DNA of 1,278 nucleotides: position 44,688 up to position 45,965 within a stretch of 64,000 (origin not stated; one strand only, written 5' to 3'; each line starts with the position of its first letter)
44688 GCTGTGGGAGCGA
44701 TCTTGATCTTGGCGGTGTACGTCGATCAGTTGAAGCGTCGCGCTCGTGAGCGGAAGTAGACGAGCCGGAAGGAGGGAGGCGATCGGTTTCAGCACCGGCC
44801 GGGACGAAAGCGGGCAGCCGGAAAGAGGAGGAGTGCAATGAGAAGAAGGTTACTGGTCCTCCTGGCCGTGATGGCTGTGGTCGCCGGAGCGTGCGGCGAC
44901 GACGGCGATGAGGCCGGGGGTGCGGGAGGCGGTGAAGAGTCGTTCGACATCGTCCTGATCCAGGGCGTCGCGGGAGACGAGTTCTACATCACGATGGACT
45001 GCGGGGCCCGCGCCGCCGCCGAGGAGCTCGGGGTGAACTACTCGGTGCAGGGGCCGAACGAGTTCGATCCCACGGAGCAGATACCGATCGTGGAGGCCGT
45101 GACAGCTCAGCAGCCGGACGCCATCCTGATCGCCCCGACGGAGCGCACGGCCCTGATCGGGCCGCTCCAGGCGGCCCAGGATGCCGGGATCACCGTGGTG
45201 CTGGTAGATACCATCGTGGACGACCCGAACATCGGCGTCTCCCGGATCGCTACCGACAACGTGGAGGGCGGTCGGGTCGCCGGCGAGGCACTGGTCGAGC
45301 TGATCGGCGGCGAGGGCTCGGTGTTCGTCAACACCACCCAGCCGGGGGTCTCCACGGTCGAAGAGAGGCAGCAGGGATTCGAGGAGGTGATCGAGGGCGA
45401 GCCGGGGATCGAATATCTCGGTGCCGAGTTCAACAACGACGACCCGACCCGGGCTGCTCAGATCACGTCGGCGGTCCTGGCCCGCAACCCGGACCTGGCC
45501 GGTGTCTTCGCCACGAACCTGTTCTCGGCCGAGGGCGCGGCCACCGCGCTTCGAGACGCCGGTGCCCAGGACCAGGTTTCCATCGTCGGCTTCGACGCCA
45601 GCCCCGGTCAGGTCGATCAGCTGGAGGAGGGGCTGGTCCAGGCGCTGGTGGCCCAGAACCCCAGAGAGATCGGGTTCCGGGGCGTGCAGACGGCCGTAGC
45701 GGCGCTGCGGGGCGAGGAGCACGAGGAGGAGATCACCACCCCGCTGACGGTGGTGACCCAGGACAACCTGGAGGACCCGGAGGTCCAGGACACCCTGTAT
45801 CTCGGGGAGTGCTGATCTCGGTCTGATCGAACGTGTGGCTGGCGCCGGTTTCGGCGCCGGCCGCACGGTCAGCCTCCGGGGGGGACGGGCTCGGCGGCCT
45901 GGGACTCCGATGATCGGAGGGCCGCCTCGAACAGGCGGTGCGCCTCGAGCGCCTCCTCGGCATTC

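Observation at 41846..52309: LacI-regulated carbohydrate locus with an unusual enzyme set, a candidate uncharacterised sugar/polyol pathway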

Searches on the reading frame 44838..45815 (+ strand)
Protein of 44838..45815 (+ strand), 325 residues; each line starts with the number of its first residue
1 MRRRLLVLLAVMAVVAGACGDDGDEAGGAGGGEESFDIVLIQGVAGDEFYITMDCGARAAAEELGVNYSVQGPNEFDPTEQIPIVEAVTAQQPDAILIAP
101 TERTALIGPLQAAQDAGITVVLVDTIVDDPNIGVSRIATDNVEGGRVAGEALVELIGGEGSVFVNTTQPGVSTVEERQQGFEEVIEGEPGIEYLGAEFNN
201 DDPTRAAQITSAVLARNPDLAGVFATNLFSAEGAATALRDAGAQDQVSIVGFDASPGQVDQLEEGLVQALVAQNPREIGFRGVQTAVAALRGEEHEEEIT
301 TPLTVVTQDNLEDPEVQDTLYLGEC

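Call 3: search_protein_families(library=pfam, proteins=[window:44838-45815:+])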
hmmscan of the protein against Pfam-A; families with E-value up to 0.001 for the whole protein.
window:44838-45815:+ (325 aa): 3 families
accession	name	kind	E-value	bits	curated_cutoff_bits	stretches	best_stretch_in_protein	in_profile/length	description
PF13407.12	Peripla_BP_4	-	4.2e-63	213.7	35.1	1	38-294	1-258/258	Periplasmic binding protein domain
PF00532.27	Peripla_BP_1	-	5.1e-13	49.6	22.2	1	47-264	13-236/281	Periplasmic binding proteins and sugar binding domain of LacI family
PF13377.12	Peripla_BP_3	-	1.3e-12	48.5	26.5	1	166-301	18-156/167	Periplasmic binding protein-like domain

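Call 4: search_protein_families(library=ncbifam, proteins=[window:44838-45815:+])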
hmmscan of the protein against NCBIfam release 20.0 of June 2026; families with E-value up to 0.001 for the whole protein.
window:44838-45815:+ (325 aa): 15 families
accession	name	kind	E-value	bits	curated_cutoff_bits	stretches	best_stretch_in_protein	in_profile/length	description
NF007936.0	PRK10653.1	equivalog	7.1e-39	133.9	337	1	43-307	34-294/295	ribose ABC transporter substrate-binding protein RbsB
NF007254.0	PRK09701.1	equivalog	4.7e-31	108.1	335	1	37-293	26-290/311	D-allose transporter substrate-binding protein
NF052284.1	rhzpin_SBP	equivalog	3.6e-26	92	420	1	39-268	5-233/289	rhizopine catabolism ABC transporter substrate-binding protein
TIGR02637.1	RhaS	equivalog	4.5e-21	75.4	342.25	1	39-296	2-262/302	rhamnose ABC transporter substrate-binding protein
NF041827.1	YtfQ_transport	equivalog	1e-18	67.4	510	1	58-279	48-276/320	galactofuranose ABC transporter, galactofuranose-binding protein YtfQ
TIGR02634.1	xylF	equivalog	3.5e-16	59.6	389.55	1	58-298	21-263/302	D-xylose ABC transporter substrate-binding protein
NF011937.0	PRK15408.1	equivalog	3e-13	49.4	384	1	37-272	29-265/340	autoinducer 2 ABC transporter substrate-binding protein LsrB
NF008185.0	PRK10936.1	equivalog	2.4e-12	46.4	200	1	47-320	59-329/346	TMAO reductase system periplasmic protein TorT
NF007680.0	PRK10355.1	equivalog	1.5e-09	37.5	504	1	60-272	50-264/331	D-xylose ABC transporter substrate-binding protein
NF040907.2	ChvE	equivalog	3.3e-07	29.8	460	1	77-157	39-119/324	multiple monosaccharide ABC transporter substrate-binding protein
NF007706.0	PRK10401.1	equivalog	1.8e-06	27.4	555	1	120-256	141-276/346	HTH-type transcriptional regulator GalS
TIGR02955.1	TMAO_TorT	equivalog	4.4e-06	26.2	310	1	47-320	11-284/295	TMAO reductase system periplasmic protein TorT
NF052440.1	TransRegGNTRPSEAE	equivalog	1.2e-05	24.5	400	1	72-298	99-319/333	HTH-type transcriptional regulator GntR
NF047341.1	lactose_RbsR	equivalog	1.5e-05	24.5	382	1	113-254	137-273/331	ribose utilization transcriptional repressor RbsR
NF008452.0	PRK11303.1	equivalog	0.00013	21.3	385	1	77-295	102-313/332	catabolite repressor/activator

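Call 19: search_solved_structures(query=window:44838-45815:+, max_evalue=1e-10)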
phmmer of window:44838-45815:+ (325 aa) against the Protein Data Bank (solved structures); distinct sequences matched with E-value up to 1e-10: 64 (the best 60 are shown).
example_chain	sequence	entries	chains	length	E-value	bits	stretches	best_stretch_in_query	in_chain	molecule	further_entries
5dkv_A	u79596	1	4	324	7.7e-72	245.7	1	34-321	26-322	ABC transporter substrate binding protein (Ribose)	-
4rxt_A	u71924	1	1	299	1.4e-40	143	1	52-317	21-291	Sugar ABC transporter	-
4wut_A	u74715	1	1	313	2.4e-34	122.6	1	38-321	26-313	ABC transporter substrate binding protein (Ribose)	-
2ioy_A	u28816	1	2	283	1.8e-33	119.7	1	40-312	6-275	Periplasmic sugar-binding protein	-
7e7m_A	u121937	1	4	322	1.2e-32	117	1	6-312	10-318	D-ribose ABC transporter substrate-binding protein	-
1dbp_A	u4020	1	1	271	2.7e-31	112.5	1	38-306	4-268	D-RIBOSE-BINDING PROTEIN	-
1urp_A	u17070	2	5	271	3.9e-31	112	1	38-306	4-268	D-RIBOSE-BINDING PROTEIN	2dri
1ba2_A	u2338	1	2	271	5.8e-31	111.5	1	38-306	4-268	D-RIBOSE-BINDING PROTEIN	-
1drk_A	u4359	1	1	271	1e-30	110.6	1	38-306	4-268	D-RIBOSE-BINDING PROTEIN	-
2qvc_A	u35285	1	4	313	1.3e-30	110.3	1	47-284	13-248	Sugar ABC transporter, periplasmic sugar-binding protein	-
2h3h_A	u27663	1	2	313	1.3e-30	110.3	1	47-284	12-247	Sugar ABC transporter, periplasmic sugar-binding protein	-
3c6q_B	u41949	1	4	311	2e-30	109.7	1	47-284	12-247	Sugar ABC transporter, periplasmic sugar-binding protein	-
1drj_A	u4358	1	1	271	2.4e-30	109.4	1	38-306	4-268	D-RIBOSE-BINDING PROTEIN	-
5dte_A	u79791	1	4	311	2.9e-30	109.1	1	37-290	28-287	Monosaccharide-transporting ATPase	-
2gx6_A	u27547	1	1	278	4.2e-30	108.6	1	38-307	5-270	D-ribose-binding periplasmic protein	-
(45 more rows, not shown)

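Call 55: search_dna_similar(query=window:44838-45815:+, collection=plasmids, mode=protein, max_rows=25, max_evalue=1e-40)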
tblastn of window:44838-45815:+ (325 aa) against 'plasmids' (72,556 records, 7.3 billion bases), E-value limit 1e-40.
Records with a match: 29; places in all: 30; records where one place covers at least 80% of the query: 29.
Best place of each record, by identity: <60% 29.
By first word of the organism name: Rhizobium 21; Shinella 3; Embleya 2; Aureimonas 1; Agrobacterium 1; Acidisoma 1.
By predicted mobility (MOB-suite, as given by PLSDB): non-mobilizable 27; mobilizable 1; conjugative 1.
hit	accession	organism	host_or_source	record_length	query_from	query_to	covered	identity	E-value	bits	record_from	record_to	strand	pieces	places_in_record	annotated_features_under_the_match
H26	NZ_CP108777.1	Embleya sp. NBC_00896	-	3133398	38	325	89%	46.9%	4e-72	249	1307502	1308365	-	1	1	none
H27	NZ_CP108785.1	Embleya sp. NBC_00888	-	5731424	38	325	89%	46.5%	2e-73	253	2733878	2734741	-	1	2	none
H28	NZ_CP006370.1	Aureimonas sp. AU20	-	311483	35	321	88%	44.3%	3e-63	223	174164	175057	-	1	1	ABC transporter substrate-binding protein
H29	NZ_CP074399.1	Agrobacterium salinitolerans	Cotton,tiaaue sample,root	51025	35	321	88%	44.3%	9e-68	236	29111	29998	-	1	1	ABC transporter substrate-binding protein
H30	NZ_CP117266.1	Rhizobium tumorigenes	Rubus sp.,pure bacterial culture,Aerial ...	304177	35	321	88%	43.8%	3e-63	223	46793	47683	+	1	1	ABC transporter substrate-binding protein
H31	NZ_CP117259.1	Rhizobium tumorigenes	Rubus sp.,pure bacterial culture,Aerial ...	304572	35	321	88%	43.8%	3e-63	223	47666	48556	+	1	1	ABC transporter substrate-binding protein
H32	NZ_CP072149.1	Rhizobium sp. K1/93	Himalayan blackberry,cell culture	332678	35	321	88%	43.8%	5e-63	223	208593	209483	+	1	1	ABC transporter substrate-binding protein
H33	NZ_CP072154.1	Rhizobium sp. K15/93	Himalayan blackberry,cell culture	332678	35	321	88%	43.8%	5e-63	223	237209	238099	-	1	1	ABC transporter substrate-binding protein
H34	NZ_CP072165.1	Rhizobium sp. B21/90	Himalayan blackberry,cell culture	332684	35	321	88%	43.8%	5e-63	223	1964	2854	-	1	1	ABC transporter substrate-binding protein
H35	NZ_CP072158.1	Rhizobium sp. B230/85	Himalayan blackberry,cell culture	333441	35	321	88%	43.8%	5e-63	223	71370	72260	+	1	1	ABC transporter substrate-binding protein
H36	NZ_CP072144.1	Rhizobium sp. L51/94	Blueberry,cell culture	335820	35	321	88%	43.8%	5e-63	223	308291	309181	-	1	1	ABC transporter substrate-binding protein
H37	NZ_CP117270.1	Rhizobium rhododendri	Rhododendron sp.,pure bacterial ...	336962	35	321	88%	43.8%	5e-63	223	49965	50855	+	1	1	ABC transporter substrate-binding protein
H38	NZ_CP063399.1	Rhizobium sp. SL42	Amphicarpaea bracteata,Whole ...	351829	35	321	88%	43.8%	4e-57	206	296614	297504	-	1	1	ABC transporter substrate-binding protein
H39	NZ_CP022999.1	Rhizobium sp. 11515TR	Cell culture,agricultural soil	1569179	35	325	90%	42.7%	1e-56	204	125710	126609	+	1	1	none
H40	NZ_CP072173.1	Rhizobium sp. AB2/73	Phyla canescens,cell culture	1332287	35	325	90%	42.3%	3e-55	200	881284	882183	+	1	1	record has no annotation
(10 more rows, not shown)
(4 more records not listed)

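Call 56: get_annotated_region(hit=H29, flank=9000)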
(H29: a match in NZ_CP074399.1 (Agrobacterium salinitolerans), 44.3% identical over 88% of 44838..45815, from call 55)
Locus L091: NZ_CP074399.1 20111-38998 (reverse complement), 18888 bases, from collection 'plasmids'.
description: Agrobacterium salinitolerans strain DG3-1 plasmid pDG3-1f, complete sequence
organism: Agrobacterium salinitolerans (NCBI taxid 1183413)
taxonomy: Bacteria; Pseudomonadota; Alphaproteobacteria; Hyphomicrobiales; Rhizobiaceae; Agrobacterium; Agrobacterium salinitolerans
host: -; source: Cotton,tiaaue sample,root; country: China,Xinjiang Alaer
typing (MOB-suite, as given by PLSDB): non-mobilizable
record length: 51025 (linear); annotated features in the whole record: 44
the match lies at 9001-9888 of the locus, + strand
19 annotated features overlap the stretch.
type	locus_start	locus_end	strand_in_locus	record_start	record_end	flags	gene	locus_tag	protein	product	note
CDS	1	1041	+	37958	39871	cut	-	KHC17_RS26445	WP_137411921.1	PhoX family phosphatase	-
CDS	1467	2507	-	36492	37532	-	-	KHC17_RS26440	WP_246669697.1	HlyD family type I secretion periplasmic adaptor subunit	GO:0030253 - protein secretion by the type I secretion system [Evidence IEA]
CDS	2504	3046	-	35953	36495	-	-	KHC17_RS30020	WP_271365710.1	ATP-binding cassette domain-containing protein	-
CDS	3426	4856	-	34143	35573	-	-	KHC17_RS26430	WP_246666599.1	NAD-dependent succinate-semialdehyde dehydrogenase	-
CDS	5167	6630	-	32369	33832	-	-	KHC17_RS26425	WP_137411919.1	ROK family protein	-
CDS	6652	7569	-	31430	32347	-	-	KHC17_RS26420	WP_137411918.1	tagatose-bisphosphate aldolase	-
CDS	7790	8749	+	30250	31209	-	-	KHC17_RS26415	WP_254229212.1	sugar-binding domain-containing protein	-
CDS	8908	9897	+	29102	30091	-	-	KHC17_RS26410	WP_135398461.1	ABC transporter substrate-binding protein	-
CDS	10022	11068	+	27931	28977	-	-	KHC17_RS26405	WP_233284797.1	ribose ABC transporter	-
CDS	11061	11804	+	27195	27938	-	-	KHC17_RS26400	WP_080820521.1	ATP-binding cassette domain-containing protein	-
CDS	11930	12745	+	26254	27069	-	-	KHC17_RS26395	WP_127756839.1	DeoR/GlpR family DNA-binding transcription regulator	-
CDS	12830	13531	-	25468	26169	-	-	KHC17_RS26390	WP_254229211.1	ribulose-phosphate 3-epimerase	-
CDS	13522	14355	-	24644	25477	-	-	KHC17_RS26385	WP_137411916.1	alpha/beta hydrolase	-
CDS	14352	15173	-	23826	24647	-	-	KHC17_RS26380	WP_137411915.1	sugar phosphate isomerase/epimerase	-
CDS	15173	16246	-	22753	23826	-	-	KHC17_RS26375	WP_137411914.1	Gfo/Idh/MocA family oxidoreductase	-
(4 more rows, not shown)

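Call 57: get_annotated_region(hit=H27, flank=10000)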
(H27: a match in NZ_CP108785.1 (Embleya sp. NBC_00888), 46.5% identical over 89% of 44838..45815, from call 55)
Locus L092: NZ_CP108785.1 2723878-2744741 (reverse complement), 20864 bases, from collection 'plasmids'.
description: Embleya sp. NBC_00888 plasmid unnamed1, complete sequence
organism: Embleya sp. NBC_00888 (NCBI taxid 2975960)
taxonomy: Bacteria; Actinomycetota; Actinomycetes; Kitasatosporales; Streptomycetaceae; Embleya; Embleya sp. NBC 00888
host: -; source: -; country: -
typing (MOB-suite, as given by PLSDB): mobilizable; relaxase MOBP
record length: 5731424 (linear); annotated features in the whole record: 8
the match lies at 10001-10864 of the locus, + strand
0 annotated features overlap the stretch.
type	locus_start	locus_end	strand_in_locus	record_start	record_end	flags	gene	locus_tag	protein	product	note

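Call 62: search_protein_families(library=pfam, proteins=[L092:3616-4563:-, L092:5848-7512:-, L092:11100-11711:-, L092:1288-3054:-])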
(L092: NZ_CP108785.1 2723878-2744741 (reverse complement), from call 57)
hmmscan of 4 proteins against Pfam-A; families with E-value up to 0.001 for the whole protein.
L092:3616-4563:- (315 aa): 1 family
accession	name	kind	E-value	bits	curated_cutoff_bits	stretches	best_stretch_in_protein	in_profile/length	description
PF00294.29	PfkB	-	7.8e-37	127.7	25.8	1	2-294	4-298/302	pfkB family carbohydrate kinase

L092:5848-7512:- (554 aa): 1 family
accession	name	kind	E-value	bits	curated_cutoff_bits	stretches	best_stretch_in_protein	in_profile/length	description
PF07221.17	GlcNAc_2-epim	-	3.2e-103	346.1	23.4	2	210-533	36-347/347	N-acylglucosamine 2-epimerase (GlcNAc 2-epimerase)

L092:11100-11711:- (203 aa): 1 family
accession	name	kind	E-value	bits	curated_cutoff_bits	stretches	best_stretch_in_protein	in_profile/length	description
PF13845.11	Septum_form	-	1e-09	38.7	25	1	86-188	117-227/227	Septum formation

L092:1288-3054:- (588 aa): 1 family
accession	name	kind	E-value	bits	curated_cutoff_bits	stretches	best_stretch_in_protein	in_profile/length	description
PF01425.27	Amidase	-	1.9e-89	301.2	27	1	138-563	1-445/445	Amidase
